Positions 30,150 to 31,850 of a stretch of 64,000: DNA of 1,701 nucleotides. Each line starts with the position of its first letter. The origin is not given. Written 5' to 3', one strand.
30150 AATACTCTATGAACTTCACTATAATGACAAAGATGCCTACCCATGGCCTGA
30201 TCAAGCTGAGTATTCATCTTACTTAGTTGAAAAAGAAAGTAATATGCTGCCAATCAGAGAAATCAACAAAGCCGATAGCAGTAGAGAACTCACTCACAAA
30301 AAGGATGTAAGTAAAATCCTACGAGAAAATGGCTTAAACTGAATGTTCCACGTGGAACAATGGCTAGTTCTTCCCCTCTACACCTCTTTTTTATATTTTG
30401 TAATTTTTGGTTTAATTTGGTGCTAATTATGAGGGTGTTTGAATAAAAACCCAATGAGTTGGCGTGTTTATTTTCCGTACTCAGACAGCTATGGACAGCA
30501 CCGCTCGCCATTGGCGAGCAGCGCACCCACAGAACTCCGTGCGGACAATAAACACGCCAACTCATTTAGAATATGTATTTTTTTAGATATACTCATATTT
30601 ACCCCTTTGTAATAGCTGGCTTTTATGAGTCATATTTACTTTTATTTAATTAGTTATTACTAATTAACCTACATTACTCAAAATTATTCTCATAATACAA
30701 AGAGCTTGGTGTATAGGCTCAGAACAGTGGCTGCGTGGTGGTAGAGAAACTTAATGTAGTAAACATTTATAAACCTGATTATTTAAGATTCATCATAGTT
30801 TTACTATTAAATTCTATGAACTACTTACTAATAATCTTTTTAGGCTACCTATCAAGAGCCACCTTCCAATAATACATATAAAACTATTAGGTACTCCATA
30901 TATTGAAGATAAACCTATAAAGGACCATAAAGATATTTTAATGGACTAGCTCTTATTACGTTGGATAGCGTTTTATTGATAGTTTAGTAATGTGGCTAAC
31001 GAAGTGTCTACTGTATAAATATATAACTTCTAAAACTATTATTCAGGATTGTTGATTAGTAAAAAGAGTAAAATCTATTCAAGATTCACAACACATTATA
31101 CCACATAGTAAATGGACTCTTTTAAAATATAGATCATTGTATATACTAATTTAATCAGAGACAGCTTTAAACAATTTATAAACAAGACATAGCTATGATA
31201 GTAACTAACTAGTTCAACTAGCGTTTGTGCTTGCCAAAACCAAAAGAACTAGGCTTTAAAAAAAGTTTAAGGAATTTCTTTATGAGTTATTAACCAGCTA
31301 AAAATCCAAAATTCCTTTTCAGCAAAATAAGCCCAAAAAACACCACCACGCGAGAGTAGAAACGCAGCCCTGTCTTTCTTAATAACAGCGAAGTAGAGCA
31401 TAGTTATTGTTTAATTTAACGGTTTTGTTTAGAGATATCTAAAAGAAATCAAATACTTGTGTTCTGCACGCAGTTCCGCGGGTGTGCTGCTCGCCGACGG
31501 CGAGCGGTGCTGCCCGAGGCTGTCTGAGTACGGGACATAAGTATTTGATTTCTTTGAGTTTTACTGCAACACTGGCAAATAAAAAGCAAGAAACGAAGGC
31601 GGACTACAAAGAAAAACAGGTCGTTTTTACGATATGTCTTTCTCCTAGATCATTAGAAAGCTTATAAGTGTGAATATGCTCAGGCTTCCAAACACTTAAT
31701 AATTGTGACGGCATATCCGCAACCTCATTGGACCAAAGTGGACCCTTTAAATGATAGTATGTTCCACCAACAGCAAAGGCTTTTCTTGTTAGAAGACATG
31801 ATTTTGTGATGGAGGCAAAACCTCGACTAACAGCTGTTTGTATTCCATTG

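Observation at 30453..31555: Two inverted 114-nt GC-rich extended hairpins with unrelated outer stems, a conserved core and compensatory changes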

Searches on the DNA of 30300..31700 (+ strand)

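Call 5: search_rna_families(source=window, start=30300, end=31700, threshold=evalue, max_evalue=10, show_alignments=3)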
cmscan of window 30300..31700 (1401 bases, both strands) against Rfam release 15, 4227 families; matches with E-value up to 10: 5.
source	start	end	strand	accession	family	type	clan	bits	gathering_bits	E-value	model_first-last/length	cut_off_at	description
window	31250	31317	+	RF01601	plasmodium_snoR26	Gene; snRNA; snoRNA; CD-box;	-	24.4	50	3.9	1-160/160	no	small nucleolar RNA snoR26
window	30579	30749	+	RF01488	rli49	Gene; sRNA;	-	22.7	40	0.21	1-163/163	no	Listeria sRNA rli49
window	30442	30535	-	RF00513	Trp_leader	Cis-reg; leader;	-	21.5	41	0.17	1-100/100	no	Tryptophan operon leader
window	30992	31104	-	RF02704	LcrF_thermometer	Cis-reg; thermoregulator;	-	18.7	169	4.7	1-133/133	no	LcrF intergenic thermometer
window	31273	31375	-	RF01230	snoR77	Gene; snRNA; snoRNA; HACA-box;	-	17.7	47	7.3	1-131/131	no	Small nucleolar RNA snoR77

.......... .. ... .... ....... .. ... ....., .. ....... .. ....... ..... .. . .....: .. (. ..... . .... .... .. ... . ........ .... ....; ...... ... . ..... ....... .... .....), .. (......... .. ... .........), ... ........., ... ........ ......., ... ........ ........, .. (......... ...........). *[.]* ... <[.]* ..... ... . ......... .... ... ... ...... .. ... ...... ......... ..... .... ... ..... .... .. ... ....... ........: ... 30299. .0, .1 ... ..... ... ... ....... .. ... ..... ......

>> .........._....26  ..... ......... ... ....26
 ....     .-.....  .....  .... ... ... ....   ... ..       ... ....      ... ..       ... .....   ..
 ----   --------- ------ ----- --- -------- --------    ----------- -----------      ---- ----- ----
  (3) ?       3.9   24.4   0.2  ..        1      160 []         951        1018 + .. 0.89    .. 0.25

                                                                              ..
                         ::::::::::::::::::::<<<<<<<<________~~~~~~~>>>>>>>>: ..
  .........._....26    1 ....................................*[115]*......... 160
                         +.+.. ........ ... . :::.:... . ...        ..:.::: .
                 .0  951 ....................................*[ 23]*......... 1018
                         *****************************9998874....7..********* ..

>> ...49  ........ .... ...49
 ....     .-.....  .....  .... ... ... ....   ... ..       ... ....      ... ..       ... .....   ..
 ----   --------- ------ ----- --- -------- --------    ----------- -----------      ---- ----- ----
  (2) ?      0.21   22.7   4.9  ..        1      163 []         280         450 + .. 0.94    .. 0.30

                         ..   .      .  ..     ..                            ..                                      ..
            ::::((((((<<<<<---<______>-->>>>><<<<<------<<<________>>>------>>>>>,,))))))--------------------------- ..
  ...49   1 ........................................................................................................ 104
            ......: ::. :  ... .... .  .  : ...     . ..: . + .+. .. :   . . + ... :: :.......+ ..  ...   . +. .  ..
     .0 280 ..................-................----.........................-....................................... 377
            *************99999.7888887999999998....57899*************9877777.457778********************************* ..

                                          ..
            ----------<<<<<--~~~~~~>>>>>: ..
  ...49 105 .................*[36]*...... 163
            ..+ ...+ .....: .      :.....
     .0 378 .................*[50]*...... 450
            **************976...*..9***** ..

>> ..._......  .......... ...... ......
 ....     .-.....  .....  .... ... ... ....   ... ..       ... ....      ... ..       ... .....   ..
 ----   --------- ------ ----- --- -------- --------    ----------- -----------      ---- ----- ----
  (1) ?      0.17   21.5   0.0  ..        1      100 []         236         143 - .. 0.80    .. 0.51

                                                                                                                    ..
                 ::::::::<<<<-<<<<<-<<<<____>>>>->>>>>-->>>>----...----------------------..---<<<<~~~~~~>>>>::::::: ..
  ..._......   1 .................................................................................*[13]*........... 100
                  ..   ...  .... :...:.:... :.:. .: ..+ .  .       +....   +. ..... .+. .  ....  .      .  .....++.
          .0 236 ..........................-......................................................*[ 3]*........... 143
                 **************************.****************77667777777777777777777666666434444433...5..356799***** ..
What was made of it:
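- On Any Rfam RNA family: Over 30300-31700 only sub-threshold noise appeared (best Trp_leader at 21.5 bits against a gathering score of 41; call 5).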

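Call 35: search_dna_similar(query=window:30343-31603:+, collection=plasmids, mode=distant, max_evalue=0.01)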
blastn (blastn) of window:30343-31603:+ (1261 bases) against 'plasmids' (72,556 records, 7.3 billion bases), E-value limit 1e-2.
No match.

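Call 36: search_dna_similar(query=window:30343-31603:+, collection=phages, mode=distant, max_evalue=0.01)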
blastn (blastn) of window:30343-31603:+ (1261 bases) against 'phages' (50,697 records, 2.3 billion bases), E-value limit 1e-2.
No match.
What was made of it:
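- Tried and rejected: blastn of the whole spacer against plasmids and phages: no match (calls 35, 36).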

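Call 44: build_rna_model(alignment_id=A3, structure=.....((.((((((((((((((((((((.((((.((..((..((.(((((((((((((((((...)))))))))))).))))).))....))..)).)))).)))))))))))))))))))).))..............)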
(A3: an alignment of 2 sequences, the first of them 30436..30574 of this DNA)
Model R1 built from alignment A3 (2 sequences, 139 columns); structure: as given.
model positions 139; base pairs 49; branch points 0; effective number of sequences 0.75; information 0.59 bits per position. Calibrated on 0.2 Mb of random sequence (short: E-values are rough).
structure used (alignment columns):
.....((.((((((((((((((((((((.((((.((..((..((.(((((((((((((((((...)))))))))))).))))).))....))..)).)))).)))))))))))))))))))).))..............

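Call 45: search_with_rna_model(model_id=R1, source=window, filters=off, max_evalue=10)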
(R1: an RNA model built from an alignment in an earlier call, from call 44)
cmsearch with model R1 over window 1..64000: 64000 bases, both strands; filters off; matches with E-value up to 10: 21.
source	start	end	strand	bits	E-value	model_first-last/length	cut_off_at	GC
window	30436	30574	-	161.3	8.9e-42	1-139/139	no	0.47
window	31434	31572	+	155.4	3.8e-40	1-139/139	no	0.5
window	30445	30583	+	70.4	1.2e-16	1-139/139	no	0.47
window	31425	31563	-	67.6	6.6e-16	1-139/139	no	0.47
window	4998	5064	+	12.8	0.93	1-139/139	no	0.28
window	56352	56394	-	12.7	1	1-139/139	no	0.4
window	25102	25199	+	12.5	1.1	1-139/139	no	0.46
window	2652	2728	-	11.2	2.5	1-139/139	no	0.26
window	4343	4425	-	11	2.9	1-139/139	no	0.34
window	38018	38087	-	10.9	3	1-139/139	no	0.3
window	5010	5064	-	10.7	3.5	1-139/139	no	0.29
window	50532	50592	-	10.7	3.5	1-139/139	no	0.18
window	32147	32211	-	10.2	4.8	1-139/139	no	0.29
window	50548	50594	+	10.2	4.9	1-139/139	no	0.19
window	8811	8845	+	10.2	4.9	1-139/139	no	0.23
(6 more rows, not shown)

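Call 46: search_with_rna_model(model_id=R1, sources=[L055, L056, L057, L058, L059, L060, L061], filters=off, max_evalue=10)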
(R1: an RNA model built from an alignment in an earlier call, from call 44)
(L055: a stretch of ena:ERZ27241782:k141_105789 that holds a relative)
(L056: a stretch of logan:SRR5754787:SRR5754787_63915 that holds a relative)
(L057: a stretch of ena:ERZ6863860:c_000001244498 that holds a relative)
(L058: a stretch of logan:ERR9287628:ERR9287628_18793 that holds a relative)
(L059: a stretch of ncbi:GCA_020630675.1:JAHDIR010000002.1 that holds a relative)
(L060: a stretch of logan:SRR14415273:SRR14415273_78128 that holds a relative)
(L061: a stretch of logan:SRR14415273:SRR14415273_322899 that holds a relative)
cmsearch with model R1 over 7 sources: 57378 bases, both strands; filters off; matches with E-value up to 10: 19.
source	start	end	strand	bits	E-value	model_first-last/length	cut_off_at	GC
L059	4813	4865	+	11.9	1.4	1-139/139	no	0.3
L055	2461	2554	+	10.6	3.4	1-139/139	no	0.29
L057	7819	7882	+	10.3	4.2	1-139/139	no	0.34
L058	6128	6191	+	10.3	4.2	1-139/139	no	0.34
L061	447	511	+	10.2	4.3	1-139/139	no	0.29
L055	5489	5548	+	9.6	6.4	1-139/139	no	0.22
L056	859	918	+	9.6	6.4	1-139/139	no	0.22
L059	833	881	+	9.5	6.6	1-139/139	no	0.24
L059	3218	3266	+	9.4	7.1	1-139/139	no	0.33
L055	5480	5539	-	9.4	7.4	1-139/139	no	0.22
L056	850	909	-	9.4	7.4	1-139/139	no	0.22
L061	438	502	-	9.2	8.3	1-139/139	no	0.31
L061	1086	1111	-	9.2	8.4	1-139/139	no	0.35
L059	3811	3883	+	9.1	8.7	1-139/139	no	0.26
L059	5776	5843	-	9.1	8.8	1-139/139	no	0.32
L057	3905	3979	+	9.1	8.8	1-139/139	no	0.31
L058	2214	2288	+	9.1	8.8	1-139/139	no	0.31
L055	5634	5697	-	9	9.2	1-139/139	no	0.28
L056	1004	1067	-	9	9.2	1-139/139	no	0.28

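Call 89: search_with_rna_model(model_id=R1, sources=[L065, L066, L067, L068, L069, L070, L071, L072, L073, L074, L075, L076, L077, L078, L079, L080, L081, L082, L083, L084, L085, L086, L087, L088, L089, L090, L091, L092, L093, L094, L095, L096, L097, L098, L099, L100, L101, L102, L103, L104, L105, L106, L107, L108, L109, L110, L111, L112, L113, L114, L115, L116, L117, L118, L119, L120, L121, L122, L123, L124, L125, L126, L127, L128, L129], max_evalue=1)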
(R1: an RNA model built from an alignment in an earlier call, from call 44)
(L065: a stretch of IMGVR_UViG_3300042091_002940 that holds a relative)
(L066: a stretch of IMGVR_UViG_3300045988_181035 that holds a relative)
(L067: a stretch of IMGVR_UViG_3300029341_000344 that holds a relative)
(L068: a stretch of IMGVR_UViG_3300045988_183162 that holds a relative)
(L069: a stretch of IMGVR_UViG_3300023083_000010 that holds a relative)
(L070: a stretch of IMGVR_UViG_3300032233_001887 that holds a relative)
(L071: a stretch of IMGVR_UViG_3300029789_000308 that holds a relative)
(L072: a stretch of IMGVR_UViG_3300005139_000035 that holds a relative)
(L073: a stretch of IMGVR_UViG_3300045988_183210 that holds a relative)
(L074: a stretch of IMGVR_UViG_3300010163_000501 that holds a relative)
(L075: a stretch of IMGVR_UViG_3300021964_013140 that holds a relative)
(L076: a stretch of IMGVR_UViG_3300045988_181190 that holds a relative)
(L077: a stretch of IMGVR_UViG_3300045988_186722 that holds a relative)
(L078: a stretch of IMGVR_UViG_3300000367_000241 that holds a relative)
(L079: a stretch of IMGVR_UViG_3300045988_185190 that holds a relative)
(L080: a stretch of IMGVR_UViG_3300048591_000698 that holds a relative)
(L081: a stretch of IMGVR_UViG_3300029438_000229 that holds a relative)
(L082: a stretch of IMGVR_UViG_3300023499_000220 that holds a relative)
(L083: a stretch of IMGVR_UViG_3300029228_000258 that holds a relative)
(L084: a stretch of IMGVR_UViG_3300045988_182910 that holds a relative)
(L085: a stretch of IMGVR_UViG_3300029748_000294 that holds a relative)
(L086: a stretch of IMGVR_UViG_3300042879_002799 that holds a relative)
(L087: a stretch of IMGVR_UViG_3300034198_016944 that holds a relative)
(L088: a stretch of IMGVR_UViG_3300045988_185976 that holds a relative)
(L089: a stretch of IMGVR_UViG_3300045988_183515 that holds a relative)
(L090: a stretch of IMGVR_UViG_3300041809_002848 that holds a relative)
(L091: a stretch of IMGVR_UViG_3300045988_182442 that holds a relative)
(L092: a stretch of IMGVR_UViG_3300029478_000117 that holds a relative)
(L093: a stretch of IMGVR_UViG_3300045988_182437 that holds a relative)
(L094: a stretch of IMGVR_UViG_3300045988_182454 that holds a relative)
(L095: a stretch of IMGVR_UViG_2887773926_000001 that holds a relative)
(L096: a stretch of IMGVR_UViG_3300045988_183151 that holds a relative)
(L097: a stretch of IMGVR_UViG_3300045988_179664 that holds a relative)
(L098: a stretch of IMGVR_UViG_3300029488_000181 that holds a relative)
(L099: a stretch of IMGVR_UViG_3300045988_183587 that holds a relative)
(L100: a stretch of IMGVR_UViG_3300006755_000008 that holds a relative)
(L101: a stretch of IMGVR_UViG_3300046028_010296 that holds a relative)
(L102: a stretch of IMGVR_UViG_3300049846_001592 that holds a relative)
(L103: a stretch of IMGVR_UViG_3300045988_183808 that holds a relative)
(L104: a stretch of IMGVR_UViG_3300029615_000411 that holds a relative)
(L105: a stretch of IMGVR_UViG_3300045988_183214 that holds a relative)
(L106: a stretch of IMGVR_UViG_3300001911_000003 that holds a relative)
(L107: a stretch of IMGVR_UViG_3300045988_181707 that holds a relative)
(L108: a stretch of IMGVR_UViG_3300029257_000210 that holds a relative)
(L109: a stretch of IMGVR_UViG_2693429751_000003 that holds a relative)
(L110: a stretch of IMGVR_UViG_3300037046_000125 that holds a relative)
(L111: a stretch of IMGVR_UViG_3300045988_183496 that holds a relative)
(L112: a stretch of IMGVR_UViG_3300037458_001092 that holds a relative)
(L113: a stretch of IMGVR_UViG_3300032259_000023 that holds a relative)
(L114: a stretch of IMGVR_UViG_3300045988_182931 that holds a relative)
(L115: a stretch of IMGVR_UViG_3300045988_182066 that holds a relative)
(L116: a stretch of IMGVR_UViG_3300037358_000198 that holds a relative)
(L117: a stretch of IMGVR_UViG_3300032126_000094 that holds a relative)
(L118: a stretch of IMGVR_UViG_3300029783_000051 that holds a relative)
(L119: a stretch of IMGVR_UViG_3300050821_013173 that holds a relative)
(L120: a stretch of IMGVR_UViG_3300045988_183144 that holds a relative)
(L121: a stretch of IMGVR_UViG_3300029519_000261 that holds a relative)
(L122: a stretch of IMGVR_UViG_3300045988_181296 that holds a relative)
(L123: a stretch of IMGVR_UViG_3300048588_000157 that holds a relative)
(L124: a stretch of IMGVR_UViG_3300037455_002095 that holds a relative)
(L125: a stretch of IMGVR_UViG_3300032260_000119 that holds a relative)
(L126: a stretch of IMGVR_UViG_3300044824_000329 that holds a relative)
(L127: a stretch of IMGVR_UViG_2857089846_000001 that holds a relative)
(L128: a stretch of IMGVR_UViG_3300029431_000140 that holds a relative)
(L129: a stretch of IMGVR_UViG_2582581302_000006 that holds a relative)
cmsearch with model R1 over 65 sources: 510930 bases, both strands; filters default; matches with E-value up to 1: 8.
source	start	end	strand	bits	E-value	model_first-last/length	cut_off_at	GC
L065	1597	1630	-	18.8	0.16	48-81/139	no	0.79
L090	2001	2034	-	18.8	0.16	48-81/139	no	0.79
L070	7527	7569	+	18.2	0.24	43-87/139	no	0.7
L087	335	377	+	18.2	0.24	43-87/139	no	0.7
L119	2396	2418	-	18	0.27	53-75/139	no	0.78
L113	4122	4142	+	17.6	0.34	54-74/139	no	0.76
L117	4898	4918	-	17.6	0.34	54-74/139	no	0.76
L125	5012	5032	+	17.6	0.34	54-74/139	no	0.76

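Call 90: search_with_rna_model(model_id=R1, sources=[L001, L002, L003, L004, L005, L006, L007, L008, L009, L010, L011, L012, L013, L014, L015, L016, L017, L018, L019, L020, L021, L022, L023, L024, L025, L026, L027, L028, L029, L030, L031, L032, L033, L034, L035, L036, L037, L038, L039, L040, L041, L042, L043, L044, L045, L046, L047, L048, L049, L050, L051, L052, L053, L054, L062, L063], max_evalue=1)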
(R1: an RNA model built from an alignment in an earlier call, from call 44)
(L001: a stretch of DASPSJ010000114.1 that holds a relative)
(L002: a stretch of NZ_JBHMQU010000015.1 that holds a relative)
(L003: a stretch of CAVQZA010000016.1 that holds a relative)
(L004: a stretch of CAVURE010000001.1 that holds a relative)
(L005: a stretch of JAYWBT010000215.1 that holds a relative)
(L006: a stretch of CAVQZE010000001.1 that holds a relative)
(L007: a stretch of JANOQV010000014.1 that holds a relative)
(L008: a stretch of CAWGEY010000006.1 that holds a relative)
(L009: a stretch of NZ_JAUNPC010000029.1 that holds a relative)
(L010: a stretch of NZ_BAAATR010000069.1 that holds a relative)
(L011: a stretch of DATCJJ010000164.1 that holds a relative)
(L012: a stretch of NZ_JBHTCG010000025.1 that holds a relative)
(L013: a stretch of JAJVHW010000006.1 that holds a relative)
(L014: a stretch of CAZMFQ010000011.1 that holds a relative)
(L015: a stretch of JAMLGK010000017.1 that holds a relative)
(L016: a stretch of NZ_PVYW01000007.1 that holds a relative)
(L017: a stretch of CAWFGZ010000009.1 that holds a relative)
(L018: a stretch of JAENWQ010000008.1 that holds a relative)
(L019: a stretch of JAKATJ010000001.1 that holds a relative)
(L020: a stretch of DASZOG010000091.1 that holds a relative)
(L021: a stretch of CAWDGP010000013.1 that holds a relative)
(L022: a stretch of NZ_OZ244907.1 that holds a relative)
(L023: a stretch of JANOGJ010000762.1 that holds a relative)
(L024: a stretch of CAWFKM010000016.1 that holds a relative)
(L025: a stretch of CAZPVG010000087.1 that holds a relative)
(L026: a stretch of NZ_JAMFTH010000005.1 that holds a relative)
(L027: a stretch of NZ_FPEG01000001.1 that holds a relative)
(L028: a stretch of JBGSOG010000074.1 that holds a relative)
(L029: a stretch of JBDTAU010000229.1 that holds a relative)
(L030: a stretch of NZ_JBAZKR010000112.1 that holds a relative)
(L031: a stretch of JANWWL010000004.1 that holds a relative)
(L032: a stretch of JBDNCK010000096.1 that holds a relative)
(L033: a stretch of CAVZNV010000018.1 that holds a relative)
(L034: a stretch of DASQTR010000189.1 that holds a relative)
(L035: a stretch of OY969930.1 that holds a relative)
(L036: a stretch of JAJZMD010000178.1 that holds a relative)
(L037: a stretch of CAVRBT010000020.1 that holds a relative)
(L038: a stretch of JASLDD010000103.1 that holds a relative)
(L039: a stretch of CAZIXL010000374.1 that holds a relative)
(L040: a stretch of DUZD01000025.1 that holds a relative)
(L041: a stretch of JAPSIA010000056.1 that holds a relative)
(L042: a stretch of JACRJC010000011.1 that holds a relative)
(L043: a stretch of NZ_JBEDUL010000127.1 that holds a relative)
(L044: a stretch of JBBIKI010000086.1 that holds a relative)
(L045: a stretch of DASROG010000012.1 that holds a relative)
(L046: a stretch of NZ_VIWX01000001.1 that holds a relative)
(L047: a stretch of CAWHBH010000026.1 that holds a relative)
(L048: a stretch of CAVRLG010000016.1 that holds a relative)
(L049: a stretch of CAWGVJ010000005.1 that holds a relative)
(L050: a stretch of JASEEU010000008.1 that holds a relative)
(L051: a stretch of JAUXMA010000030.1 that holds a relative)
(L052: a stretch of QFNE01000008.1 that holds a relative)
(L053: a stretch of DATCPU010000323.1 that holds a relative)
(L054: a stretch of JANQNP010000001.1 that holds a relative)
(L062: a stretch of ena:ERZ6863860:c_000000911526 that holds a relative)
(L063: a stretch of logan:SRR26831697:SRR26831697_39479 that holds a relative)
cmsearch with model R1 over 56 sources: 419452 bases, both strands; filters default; matches with E-value up to 1: 29.
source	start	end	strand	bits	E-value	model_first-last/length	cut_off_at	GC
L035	7590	7636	+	27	0.00075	43-90/139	no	0.79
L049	351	377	+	22.9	0.01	51-77/139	no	0.81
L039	1006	1032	-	22.6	0.012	51-77/139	no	0.81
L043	801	849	+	20.6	0.042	42-90/139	no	0.76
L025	2368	2394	+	20.3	0.05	51-77/139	no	0.81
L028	430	452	+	19.9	0.066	53-75/139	no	0.7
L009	2317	2339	-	19.6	0.083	53-75/139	no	0.74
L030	7816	7838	+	19.6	0.083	53-75/139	no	0.74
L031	5184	5206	+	19.6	0.083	53-75/139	no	0.74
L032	2177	2199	-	19.6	0.083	53-75/139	no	0.74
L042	2415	2437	+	19.6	0.083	53-75/139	no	0.74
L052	358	380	-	19.6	0.083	53-75/139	no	0.74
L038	1502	1526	+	19.4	0.094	52-76/139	no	0.8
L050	4660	4682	+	19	0.12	53-75/139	no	0.7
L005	767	789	-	19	0.12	53-75/139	no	0.7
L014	2323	2349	+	18.8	0.14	51-77/139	no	0.74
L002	2580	2600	-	17.6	0.29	54-74/139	no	0.76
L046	7660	7684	-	17.5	0.32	52-76/139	no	0.8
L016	4012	4034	-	17.1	0.39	53-75/139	no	0.78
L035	7594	7628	-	17.1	0.39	47-82/139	no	0.83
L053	1951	1973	+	17.1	0.4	53-75/139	no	0.78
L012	793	872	+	17.1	0.4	24-107/139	no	0.81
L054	7864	7886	+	16.9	0.44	53-75/139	no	0.78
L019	735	757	-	16.5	0.56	53-75/139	no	0.83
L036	751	773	+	16.5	0.56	53-75/139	no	0.83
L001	2768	2792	-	16.5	0.57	52-76/139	no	0.84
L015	3689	3713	-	15.9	0.87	52-76/139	no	0.72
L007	5581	5603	-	15.8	0.89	53-75/139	no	0.7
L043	796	852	-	15.7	0.99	32-99/139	no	0.74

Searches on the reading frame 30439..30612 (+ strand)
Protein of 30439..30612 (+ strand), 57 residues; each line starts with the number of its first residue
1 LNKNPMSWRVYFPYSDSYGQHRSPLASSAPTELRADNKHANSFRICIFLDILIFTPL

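Call 47: search_protein_representatives(protein=window:30439-30612:+)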
Query: 57 residues. Proteins with E-value up to 0.001 (for the whole library): 1; up to 1e-10: 0; up to 1e-30: 0. The best 1 are listed.
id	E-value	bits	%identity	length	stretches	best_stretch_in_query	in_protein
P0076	3.2e-05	40.4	35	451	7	11-53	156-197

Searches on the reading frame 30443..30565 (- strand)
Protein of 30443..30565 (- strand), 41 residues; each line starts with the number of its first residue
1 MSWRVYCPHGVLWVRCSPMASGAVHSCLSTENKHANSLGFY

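Call 39: find_homologous_proteins(query=A2, max_evalue=10)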
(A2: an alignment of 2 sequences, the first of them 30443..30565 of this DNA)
Query A2 (2 sequences): no candidate shares three 5-residue words with the query. No homologue found.
